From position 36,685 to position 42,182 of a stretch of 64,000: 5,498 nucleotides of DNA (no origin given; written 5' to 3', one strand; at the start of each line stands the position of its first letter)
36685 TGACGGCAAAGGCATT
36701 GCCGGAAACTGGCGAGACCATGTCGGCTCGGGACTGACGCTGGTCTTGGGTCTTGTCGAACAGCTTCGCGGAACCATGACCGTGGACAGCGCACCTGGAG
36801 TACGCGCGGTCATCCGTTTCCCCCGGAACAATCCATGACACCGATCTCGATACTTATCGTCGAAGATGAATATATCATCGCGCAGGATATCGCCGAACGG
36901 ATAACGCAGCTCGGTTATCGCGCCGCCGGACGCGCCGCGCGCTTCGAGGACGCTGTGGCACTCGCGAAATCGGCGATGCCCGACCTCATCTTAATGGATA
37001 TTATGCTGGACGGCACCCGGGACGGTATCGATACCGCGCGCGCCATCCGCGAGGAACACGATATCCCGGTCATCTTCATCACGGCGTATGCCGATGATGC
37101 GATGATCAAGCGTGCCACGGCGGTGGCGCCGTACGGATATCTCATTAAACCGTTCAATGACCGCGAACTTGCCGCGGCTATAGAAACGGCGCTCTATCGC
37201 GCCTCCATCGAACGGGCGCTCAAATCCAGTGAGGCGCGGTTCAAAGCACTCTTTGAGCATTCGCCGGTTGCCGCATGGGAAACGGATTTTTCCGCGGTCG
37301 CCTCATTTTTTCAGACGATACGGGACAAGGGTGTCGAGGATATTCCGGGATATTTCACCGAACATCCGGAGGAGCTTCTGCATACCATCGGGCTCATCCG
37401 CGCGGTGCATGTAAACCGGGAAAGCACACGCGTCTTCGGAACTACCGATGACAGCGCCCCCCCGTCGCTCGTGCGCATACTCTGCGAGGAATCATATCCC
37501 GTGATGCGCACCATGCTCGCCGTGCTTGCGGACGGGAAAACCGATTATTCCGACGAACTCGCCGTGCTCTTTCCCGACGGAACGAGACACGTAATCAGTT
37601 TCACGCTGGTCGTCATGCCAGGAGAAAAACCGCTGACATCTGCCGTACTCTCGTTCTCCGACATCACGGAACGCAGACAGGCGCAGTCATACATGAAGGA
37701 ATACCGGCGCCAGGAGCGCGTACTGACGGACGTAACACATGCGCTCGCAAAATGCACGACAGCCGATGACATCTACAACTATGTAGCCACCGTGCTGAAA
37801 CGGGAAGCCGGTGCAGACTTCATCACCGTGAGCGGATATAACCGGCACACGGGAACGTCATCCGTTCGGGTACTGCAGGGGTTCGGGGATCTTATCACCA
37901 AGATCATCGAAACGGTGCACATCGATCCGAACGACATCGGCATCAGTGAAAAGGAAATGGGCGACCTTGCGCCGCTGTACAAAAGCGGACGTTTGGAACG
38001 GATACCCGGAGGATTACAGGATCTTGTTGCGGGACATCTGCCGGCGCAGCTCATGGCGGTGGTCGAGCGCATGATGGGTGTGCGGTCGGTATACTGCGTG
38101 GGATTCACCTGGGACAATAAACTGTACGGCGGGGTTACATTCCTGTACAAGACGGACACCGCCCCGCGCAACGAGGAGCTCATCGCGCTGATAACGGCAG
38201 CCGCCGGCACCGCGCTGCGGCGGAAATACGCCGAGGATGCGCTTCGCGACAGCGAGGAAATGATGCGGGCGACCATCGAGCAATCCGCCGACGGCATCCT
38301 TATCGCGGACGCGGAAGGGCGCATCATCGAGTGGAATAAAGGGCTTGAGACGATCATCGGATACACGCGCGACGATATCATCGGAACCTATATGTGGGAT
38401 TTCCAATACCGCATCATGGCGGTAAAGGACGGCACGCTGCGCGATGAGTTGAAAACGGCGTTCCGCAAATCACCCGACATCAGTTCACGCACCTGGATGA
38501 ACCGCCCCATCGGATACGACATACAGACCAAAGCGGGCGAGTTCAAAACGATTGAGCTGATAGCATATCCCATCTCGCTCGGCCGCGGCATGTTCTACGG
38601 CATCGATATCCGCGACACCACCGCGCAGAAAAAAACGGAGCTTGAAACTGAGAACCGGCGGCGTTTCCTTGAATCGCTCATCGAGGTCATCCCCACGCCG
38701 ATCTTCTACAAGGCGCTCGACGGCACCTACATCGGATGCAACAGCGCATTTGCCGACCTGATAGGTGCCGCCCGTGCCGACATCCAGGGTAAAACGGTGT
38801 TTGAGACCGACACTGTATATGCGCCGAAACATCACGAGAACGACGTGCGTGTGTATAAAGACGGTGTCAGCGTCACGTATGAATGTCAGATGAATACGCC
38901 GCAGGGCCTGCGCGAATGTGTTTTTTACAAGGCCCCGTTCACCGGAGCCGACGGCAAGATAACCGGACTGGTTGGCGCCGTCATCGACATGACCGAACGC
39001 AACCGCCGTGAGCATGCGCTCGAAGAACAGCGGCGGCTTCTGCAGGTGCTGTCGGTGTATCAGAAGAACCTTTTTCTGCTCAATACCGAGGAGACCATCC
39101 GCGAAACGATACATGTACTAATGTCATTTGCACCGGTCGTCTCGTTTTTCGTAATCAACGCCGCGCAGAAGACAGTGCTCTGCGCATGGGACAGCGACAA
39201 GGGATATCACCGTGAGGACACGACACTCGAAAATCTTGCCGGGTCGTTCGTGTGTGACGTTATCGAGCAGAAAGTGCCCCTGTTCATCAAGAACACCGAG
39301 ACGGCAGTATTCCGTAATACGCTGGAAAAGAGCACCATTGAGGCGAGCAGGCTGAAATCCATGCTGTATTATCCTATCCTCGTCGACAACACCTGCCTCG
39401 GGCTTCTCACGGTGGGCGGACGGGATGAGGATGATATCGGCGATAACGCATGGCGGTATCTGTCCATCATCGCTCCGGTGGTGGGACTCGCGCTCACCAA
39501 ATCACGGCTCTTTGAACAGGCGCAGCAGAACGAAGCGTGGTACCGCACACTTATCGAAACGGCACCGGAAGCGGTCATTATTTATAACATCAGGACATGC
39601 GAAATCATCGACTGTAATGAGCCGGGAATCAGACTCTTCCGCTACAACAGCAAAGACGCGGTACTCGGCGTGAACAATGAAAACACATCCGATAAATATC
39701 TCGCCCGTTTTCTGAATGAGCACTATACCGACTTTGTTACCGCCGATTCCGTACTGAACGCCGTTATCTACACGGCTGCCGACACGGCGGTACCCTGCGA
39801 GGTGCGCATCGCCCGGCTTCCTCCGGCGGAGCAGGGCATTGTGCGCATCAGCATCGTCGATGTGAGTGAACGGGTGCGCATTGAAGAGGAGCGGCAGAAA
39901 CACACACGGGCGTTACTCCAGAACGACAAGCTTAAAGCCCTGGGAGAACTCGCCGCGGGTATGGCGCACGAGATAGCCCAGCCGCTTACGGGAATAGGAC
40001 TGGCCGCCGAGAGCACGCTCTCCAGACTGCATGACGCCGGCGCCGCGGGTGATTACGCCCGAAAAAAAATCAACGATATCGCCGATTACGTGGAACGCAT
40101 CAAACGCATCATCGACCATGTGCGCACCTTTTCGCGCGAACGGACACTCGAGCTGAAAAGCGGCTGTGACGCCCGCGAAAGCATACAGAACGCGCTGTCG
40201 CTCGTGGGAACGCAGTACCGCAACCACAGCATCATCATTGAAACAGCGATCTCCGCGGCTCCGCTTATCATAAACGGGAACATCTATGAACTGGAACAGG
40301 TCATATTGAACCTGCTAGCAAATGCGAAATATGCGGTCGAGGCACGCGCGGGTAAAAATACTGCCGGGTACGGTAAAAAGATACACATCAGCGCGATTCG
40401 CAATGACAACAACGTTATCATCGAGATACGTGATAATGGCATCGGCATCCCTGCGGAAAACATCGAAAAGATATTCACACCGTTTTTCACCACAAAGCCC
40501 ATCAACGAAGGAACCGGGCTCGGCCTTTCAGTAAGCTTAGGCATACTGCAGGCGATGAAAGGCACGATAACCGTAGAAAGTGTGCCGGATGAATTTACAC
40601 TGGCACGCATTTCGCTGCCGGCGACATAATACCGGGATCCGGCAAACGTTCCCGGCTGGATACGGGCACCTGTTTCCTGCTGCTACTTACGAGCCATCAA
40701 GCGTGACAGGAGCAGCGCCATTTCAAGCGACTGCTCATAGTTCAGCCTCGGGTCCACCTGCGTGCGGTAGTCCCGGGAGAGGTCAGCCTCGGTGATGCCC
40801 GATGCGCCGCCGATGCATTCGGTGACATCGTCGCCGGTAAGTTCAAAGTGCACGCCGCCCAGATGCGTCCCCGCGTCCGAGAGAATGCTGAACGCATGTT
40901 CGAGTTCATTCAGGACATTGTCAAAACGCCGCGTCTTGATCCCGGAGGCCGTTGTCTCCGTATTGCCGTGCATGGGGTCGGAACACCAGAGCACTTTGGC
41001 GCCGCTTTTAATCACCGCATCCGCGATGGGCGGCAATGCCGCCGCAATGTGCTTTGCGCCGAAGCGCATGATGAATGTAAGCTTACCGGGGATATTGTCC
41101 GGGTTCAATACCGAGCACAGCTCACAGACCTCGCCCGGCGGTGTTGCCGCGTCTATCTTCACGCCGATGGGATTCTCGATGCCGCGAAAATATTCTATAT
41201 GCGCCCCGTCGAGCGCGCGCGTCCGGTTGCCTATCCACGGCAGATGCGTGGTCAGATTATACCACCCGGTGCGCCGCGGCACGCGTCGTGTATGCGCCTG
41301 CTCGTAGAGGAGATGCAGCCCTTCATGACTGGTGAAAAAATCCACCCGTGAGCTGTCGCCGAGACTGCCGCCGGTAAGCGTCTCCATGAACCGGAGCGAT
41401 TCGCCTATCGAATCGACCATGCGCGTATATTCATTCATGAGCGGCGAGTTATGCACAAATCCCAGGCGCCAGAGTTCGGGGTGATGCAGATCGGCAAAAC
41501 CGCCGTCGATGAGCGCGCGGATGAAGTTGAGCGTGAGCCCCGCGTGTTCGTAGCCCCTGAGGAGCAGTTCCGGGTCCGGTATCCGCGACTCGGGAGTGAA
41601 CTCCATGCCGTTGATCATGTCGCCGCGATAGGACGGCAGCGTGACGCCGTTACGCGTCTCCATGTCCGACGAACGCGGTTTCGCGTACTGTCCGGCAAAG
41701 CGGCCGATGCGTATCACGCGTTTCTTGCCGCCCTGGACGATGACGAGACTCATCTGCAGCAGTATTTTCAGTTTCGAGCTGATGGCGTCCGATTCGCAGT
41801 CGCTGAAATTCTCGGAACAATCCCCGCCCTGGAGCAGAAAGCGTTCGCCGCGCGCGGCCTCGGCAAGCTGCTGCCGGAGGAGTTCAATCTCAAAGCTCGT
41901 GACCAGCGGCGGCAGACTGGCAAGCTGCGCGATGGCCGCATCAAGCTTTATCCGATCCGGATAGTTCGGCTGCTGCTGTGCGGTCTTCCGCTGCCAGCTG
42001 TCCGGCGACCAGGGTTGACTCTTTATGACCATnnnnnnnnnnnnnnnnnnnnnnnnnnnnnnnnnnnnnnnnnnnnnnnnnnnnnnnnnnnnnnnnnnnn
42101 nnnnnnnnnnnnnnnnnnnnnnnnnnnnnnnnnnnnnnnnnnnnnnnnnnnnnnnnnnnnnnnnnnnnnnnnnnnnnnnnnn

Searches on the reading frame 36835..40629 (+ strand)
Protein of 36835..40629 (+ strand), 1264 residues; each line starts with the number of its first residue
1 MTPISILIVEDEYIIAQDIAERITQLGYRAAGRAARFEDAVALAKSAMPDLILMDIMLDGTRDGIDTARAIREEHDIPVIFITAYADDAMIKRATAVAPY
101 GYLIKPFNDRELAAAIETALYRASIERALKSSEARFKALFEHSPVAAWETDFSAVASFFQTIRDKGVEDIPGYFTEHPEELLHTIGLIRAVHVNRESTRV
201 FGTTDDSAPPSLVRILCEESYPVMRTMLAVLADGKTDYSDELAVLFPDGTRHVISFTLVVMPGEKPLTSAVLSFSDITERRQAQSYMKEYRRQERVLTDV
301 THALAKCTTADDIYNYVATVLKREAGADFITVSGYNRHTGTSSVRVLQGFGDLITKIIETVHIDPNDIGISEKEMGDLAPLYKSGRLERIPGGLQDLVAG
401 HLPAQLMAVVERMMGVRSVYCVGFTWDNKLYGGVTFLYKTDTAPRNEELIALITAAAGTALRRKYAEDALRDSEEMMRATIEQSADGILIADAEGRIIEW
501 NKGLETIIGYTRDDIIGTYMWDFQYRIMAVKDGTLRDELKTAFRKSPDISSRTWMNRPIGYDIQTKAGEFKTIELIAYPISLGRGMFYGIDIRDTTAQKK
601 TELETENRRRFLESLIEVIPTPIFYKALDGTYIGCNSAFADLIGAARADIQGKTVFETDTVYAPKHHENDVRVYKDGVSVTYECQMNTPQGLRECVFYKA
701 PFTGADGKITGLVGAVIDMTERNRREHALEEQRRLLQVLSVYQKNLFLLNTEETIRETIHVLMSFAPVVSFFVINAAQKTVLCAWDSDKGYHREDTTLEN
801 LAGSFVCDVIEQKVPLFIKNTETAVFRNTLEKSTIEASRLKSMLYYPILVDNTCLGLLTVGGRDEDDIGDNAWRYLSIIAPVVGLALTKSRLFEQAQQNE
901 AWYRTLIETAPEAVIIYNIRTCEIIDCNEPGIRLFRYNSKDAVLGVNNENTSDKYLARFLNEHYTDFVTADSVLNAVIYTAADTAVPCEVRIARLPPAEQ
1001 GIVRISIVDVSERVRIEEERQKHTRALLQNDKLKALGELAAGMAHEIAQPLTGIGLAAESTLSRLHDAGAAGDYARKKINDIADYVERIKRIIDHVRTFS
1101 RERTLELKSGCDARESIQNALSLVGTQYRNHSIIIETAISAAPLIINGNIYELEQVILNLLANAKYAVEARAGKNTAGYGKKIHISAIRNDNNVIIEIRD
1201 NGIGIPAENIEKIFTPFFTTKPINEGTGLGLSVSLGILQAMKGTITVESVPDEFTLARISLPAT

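Call 47: search_protein_families(library=pfam, proteins=[window:36835-40629:+], max_evalue=0.001)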
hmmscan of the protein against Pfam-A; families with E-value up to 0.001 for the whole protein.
window:36835-40629:+ (1264 aa): 10 families
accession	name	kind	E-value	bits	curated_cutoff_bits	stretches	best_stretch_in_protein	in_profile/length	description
PF13426.13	PAS_9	-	2.2e-24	86.1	27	2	486-595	2-101/103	PAS domain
PF13188.13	PAS_8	-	2.5e-23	81.5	21.8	2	476-528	2-55/65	PAS domain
PF08448.16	PAS_4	-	4.8e-23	81.9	23.1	2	617-723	2-109/110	PAS fold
PF02518.31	HATPase_c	-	7.7e-23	81.5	26.4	1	1152-1263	5-109/111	Histidine kinase-, DNA gyrase B-, and HSP90-like ATPase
PF00072.30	Response_reg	-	1.8e-22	80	30.2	1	6-117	1-111/111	Response regulator receiver domain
PF00989.32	PAS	-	1.1e-19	71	22.6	2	475-518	1-44/113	PAS fold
PF00512.31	HisKA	-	8.5e-09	35.8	26.9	1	1036-1102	2-63/66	His Kinase A (phospho-acceptor) domain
PF13185.12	GAF_2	-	4.6e-07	30.6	28.6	1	752-887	5-135/136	GAF domain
PF08447.18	PAS_3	-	1.6e-05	25.5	25.6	0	497-580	1-75/89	PAS fold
PF01590.32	GAF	-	3.4e-05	24.8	22.4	0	798-887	47-133/133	GAF domain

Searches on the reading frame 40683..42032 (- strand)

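Call 47: search_protein_families(library=pfam, proteins=[window:40683-42032:-], max_evalue=0.001)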
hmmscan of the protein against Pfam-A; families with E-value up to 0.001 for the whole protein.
window:40683-42032:- (449 aa): 1 family
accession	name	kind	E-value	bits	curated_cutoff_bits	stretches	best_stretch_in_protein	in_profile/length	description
PF01474.22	DAHP_synth_2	-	3.2e-185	616.2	27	1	8-442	1-437/438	Class-II DAHP synthetase family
